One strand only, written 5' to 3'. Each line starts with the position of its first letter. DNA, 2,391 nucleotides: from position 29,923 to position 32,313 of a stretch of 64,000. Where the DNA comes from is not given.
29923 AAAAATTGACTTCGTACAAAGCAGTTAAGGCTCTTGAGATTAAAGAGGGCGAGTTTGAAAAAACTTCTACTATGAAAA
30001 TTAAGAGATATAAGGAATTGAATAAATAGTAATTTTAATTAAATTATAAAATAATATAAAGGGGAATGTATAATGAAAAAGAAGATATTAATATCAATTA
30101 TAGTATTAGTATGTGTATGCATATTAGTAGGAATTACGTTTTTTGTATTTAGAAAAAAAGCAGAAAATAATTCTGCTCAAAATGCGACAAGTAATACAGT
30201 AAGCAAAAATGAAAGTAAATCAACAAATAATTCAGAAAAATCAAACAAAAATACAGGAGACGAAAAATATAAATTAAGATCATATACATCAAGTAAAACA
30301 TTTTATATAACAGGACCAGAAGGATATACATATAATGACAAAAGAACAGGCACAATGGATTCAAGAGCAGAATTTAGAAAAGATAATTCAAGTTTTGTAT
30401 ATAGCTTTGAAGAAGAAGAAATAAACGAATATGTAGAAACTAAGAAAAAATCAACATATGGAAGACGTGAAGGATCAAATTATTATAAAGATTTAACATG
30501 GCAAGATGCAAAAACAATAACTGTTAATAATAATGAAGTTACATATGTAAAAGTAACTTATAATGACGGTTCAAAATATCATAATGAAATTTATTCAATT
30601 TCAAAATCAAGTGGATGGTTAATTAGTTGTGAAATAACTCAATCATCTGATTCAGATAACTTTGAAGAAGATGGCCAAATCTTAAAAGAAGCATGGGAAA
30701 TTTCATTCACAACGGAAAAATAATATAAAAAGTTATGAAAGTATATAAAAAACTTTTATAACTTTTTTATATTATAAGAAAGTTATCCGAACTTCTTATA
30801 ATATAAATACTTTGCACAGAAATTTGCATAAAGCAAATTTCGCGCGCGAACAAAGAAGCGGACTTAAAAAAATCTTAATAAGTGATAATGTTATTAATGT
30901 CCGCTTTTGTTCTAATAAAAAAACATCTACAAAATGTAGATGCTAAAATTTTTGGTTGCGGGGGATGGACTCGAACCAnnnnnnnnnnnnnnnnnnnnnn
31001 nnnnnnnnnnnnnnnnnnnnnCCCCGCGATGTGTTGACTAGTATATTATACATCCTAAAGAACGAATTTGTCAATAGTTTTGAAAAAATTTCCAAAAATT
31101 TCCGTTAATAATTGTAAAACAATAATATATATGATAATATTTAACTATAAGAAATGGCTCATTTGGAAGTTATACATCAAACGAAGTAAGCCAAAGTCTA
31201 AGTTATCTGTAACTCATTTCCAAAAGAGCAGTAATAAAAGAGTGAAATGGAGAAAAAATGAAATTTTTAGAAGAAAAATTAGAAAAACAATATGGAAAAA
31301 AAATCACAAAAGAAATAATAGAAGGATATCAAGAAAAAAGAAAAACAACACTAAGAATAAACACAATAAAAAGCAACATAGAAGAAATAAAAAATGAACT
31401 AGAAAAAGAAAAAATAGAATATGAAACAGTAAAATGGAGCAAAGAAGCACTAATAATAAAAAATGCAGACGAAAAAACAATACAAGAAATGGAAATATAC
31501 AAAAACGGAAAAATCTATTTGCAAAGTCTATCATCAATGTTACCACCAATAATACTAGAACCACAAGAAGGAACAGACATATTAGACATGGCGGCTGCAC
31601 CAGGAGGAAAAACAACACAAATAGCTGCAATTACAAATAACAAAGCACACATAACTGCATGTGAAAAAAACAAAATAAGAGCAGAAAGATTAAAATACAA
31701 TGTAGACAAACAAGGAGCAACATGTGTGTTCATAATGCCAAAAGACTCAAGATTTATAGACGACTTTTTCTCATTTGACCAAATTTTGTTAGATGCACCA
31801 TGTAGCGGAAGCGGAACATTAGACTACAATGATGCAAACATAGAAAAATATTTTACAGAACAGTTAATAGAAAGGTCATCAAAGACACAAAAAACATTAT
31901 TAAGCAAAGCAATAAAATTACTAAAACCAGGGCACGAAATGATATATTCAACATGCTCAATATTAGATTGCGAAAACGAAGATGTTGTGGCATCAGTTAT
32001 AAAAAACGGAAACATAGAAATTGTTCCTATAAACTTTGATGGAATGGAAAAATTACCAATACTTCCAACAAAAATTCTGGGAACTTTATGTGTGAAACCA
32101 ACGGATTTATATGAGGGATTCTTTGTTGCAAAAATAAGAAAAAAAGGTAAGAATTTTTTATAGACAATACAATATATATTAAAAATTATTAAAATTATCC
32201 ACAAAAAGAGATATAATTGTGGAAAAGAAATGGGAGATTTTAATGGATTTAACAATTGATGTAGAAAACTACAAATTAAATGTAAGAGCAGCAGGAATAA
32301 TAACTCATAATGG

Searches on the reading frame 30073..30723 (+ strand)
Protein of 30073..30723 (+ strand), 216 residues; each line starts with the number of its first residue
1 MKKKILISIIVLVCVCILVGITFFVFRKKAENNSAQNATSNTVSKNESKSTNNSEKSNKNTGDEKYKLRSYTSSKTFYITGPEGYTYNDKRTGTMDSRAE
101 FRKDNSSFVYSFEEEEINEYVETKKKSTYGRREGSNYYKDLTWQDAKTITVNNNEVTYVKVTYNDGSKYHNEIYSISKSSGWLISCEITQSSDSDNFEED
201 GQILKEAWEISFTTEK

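Call 8: search_protein_families(library=pfam, proteins=[window:30073-30723:+], max_evalue=0.001)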
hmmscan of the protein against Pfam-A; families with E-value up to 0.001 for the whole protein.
window:30073-30723:+ (216 aa): 1 family
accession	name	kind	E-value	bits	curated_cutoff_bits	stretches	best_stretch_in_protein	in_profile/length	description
PF20187.3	DUF6550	-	0.00074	20.2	27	1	1-55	8-64/190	Family of unknown function (DUF6550)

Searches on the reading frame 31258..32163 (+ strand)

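Call 8: search_protein_families(library=pfam, proteins=[window:31258-32163:+], max_evalue=0.001)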
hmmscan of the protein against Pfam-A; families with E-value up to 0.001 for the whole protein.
window:31258-32163:+ (301 aa): 4 families
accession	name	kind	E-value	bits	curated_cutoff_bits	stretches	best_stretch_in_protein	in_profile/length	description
PF01189.24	Methyltr_RsmB-F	-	4.5e-44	150.9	27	1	98-293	2-198/199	16S rRNA methyltransferase RsmB/F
PF22458.1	RsmF-B_ferredox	-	2e-11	44.3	27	1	3-70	4-70/74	Methyltr_RsmF/B-like, ferredoxin-like domain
PF17125.10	Methyltr_RsmF_N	-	1.1e-08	35.8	34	1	6-90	7-85/86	N-terminal domain of 16S rRNA methyltransferase RsmF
PF13847.12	Methyltransf_31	-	0.00078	19.6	27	0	104-235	3-114/145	Methyltransferase domain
